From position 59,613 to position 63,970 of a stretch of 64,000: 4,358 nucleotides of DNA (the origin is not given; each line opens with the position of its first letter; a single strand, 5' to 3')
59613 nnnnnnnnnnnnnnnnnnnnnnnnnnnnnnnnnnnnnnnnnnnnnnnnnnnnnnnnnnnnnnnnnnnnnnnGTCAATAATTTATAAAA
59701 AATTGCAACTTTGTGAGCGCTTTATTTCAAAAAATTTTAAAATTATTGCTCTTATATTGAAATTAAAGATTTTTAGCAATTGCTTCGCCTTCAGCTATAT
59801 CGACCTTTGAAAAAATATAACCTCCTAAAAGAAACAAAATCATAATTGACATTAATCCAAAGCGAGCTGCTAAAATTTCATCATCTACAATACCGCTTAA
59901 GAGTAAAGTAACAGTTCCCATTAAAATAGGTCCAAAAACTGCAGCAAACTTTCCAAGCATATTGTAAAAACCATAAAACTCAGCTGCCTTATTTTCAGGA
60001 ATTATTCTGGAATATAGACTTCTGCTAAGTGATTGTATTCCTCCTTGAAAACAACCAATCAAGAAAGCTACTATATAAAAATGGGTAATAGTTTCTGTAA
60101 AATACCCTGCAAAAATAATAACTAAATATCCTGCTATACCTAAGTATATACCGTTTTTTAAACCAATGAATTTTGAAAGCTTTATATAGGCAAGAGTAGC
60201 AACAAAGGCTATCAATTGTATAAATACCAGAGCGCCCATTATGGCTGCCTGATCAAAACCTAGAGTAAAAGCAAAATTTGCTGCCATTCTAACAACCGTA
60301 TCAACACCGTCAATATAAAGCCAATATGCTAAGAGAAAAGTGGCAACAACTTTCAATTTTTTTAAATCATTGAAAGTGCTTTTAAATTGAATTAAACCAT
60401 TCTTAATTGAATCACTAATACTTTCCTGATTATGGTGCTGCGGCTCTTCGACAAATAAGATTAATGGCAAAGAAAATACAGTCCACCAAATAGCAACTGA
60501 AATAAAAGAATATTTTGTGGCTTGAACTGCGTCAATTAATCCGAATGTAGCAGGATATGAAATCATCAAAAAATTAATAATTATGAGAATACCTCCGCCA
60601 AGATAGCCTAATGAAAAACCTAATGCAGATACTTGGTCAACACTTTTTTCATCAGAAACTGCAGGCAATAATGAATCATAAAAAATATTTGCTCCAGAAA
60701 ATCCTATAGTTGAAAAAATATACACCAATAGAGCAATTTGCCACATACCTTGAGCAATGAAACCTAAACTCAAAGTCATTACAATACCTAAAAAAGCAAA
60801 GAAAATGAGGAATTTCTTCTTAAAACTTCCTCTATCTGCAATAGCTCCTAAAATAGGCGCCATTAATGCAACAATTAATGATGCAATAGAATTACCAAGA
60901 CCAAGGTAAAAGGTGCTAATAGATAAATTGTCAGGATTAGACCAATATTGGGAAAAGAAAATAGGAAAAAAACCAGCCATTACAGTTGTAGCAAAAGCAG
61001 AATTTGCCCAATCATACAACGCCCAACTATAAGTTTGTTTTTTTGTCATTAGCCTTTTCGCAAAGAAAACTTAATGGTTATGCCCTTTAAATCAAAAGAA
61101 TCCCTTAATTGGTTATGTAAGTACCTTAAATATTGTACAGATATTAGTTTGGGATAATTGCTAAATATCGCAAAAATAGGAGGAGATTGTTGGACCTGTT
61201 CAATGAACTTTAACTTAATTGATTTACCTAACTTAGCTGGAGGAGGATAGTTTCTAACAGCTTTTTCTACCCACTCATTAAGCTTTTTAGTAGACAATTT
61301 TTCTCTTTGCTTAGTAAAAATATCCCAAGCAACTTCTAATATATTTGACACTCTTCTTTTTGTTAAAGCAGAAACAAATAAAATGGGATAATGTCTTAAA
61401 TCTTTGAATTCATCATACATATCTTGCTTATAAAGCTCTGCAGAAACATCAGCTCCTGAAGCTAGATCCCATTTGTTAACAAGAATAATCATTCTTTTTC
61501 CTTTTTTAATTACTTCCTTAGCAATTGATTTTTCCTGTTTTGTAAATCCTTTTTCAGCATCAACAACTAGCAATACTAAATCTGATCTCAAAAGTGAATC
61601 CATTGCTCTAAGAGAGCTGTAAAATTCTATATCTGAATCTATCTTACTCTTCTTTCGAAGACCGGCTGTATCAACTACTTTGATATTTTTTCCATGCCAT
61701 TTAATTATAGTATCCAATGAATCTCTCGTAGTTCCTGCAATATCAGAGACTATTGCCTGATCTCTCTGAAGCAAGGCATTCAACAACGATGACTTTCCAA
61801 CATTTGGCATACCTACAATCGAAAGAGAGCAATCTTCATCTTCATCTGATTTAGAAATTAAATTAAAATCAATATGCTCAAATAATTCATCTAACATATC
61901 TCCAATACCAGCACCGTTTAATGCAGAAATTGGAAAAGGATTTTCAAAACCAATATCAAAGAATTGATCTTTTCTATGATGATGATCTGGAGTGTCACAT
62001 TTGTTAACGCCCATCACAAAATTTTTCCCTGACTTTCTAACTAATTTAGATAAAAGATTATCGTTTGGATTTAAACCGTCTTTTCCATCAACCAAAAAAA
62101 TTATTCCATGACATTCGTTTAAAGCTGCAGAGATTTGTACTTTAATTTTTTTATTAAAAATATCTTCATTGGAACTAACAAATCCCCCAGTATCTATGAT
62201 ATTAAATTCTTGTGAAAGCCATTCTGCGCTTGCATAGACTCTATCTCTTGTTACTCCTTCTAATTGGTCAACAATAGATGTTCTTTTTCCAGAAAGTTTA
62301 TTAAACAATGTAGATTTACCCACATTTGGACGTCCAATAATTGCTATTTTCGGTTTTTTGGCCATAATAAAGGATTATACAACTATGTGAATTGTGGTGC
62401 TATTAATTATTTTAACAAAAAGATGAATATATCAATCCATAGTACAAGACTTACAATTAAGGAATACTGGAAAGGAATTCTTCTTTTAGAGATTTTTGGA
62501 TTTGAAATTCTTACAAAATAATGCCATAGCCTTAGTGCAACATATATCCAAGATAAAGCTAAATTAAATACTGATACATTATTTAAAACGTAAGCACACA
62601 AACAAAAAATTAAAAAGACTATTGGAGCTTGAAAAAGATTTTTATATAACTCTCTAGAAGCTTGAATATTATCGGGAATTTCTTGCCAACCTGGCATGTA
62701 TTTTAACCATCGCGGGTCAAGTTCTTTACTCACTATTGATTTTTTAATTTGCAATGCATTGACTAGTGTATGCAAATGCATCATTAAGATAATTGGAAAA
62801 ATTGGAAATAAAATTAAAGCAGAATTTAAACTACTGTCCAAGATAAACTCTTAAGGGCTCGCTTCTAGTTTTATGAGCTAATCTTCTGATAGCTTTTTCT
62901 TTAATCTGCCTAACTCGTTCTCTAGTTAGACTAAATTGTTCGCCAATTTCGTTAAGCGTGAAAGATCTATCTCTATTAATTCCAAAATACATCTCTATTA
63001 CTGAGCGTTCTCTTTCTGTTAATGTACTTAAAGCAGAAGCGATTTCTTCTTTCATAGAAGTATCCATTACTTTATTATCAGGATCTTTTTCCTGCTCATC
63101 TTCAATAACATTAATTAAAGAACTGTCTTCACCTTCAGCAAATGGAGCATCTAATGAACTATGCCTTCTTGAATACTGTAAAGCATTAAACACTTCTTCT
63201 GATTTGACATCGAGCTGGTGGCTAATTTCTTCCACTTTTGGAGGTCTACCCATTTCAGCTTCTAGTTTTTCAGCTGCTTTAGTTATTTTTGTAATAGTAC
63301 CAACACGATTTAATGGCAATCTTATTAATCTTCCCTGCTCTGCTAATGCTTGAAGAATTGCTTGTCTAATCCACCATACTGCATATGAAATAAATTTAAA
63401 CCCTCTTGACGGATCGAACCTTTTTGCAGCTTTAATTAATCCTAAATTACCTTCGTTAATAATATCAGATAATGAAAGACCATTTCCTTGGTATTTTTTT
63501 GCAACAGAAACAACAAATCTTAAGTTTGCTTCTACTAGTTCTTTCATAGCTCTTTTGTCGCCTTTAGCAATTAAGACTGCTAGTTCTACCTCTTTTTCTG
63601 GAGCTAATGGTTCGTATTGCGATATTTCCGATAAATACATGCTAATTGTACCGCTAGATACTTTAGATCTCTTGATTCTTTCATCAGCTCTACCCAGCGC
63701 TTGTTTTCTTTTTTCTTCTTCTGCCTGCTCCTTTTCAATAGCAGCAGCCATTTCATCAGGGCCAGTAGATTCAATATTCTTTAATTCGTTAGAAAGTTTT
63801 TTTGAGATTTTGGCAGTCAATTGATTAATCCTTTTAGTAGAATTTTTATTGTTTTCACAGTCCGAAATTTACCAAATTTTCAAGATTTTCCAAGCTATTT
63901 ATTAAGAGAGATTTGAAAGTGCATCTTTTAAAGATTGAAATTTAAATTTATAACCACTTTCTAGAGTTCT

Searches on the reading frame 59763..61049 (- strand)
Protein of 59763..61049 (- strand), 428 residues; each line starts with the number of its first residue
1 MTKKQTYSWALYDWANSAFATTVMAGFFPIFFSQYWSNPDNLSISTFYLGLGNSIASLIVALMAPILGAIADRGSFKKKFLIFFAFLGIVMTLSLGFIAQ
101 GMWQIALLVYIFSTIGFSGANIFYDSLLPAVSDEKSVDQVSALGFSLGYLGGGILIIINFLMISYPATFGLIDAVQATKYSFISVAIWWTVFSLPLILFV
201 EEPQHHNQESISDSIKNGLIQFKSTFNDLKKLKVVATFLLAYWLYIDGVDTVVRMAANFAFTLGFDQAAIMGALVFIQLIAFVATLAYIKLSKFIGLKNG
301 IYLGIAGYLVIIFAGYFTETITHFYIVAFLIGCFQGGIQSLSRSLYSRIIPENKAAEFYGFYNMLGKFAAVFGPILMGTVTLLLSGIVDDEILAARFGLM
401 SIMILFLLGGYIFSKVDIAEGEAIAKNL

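Call 48: search_protein_families(library=pfam, proteins=[window:59763-61049:-], max_evalue=0.00001)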
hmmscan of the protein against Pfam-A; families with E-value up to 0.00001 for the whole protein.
window:59763-61049:- (428 aa): 3 families
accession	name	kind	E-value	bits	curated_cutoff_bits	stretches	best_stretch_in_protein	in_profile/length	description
PF11700.14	ATG22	-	4.7e-57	194.2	24.1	1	51-422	75-478/482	Vacuole effluxer Atg22 like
PF07690.21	MFS_1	-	8.3e-18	64.9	33.4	1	18-374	9-347/347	Major Facilitator Superfamily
PF12832.13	MFS_1_like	-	1.4e-06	28.1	25.2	1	52-366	39-346/373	MFS_1 like family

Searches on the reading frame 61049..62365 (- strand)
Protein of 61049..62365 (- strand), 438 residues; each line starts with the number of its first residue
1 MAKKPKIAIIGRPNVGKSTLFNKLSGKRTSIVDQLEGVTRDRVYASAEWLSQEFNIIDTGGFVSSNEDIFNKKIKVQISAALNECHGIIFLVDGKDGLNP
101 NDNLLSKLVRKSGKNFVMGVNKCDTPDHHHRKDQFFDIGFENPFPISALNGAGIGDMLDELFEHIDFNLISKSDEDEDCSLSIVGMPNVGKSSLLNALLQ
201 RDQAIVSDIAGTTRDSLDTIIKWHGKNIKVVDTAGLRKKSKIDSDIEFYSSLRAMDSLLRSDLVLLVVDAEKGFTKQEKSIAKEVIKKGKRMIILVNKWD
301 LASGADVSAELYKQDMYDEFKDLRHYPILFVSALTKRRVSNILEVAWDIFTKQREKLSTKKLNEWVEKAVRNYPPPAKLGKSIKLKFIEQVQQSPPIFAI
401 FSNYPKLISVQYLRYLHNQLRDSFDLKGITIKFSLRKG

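Call 48: search_protein_families(library=pfam, proteins=[window:61049-62365:-], max_evalue=0.00001)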
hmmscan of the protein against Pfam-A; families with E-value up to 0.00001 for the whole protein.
window:61049-62365:- (438 aa): 11 families
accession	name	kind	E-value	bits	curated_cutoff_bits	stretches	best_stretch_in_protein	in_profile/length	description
PF01926.29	MMR_HSR1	-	1.4e-53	180.3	21.9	2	182-298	3-113/113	50S ribosome-binding GTPase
PF00009.33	GTP_EFTU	-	8.3e-28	97.7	26.5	2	209-348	52-184/188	Elongation factor Tu GTP binding domain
PF14714.11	KH_dom-like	-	8.9e-26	90.4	27.3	1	356-436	1-81/81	KH-domain-like of EngA bacterial GTPase enzymes, C-terminal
PF02421.24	FeoB_N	-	1.3e-25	90.2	27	2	6-128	2-120/156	Ferrous iron transport protein B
PF00350.29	Dynamin_N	-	1.6e-17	64.5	27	0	220-298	95-167/168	Dynamin family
PF04548.22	AIG1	-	2.1e-13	50.5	27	1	183-285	5-107/212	AIG1 family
PF03193.22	RsgA_GTPase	-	3.6e-09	37.1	30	0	181-237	109-169/174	RsgA GTPase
PF00071.28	Ras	-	1e-08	35.4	21.6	0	183-344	4-154/162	Ras family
PF09439.16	SRPRB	-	1.3e-07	31.7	25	0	3-93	2-81/178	Signal recognition particle receptor beta subunit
PF00005.33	ABC_tran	-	2.4e-07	31.9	25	0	4-84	11-91/137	ABC transporter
PF08477.19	Roc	-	5.5e-06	27.1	27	0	182-300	3-119/119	Ras of Complex, Roc, domain of DAPkinase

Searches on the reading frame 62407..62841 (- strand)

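Call 48: search_protein_families(library=pfam, proteins=[window:62407-62841:-], max_evalue=0.00001)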
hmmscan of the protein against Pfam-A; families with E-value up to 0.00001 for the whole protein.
window:62407-62841:- (144 aa): 1 family
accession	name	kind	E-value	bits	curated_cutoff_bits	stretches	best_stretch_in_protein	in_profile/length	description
PF01124.23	MAPEG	-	1.3e-10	41.9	23.4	1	43-138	36-127/129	MAPEG family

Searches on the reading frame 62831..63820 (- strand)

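Call 48: search_protein_families(library=pfam, proteins=[window:62831-63820:-], max_evalue=0.00001)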
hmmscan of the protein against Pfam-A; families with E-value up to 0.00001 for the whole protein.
window:62831-63820:- (329 aa): 4 families
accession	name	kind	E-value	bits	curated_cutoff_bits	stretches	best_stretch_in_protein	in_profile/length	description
PF04542.20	Sigma70_r2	-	1.2e-21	76.8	24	1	95-164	1-70/71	Sigma-70 region 2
PF04545.22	Sigma70_r4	-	1.3e-17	63.5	24.1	1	263-315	1-49/50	Sigma-70, region 4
PF04539.22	Sigma70_r3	-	1.4e-16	60.8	25.3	1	176-249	3-76/78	Sigma-70 region 3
PF00140.25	Sigma70_r1_2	-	6.5e-08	32.9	22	1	59-89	3-33/34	Sigma-70 factor, region 1.2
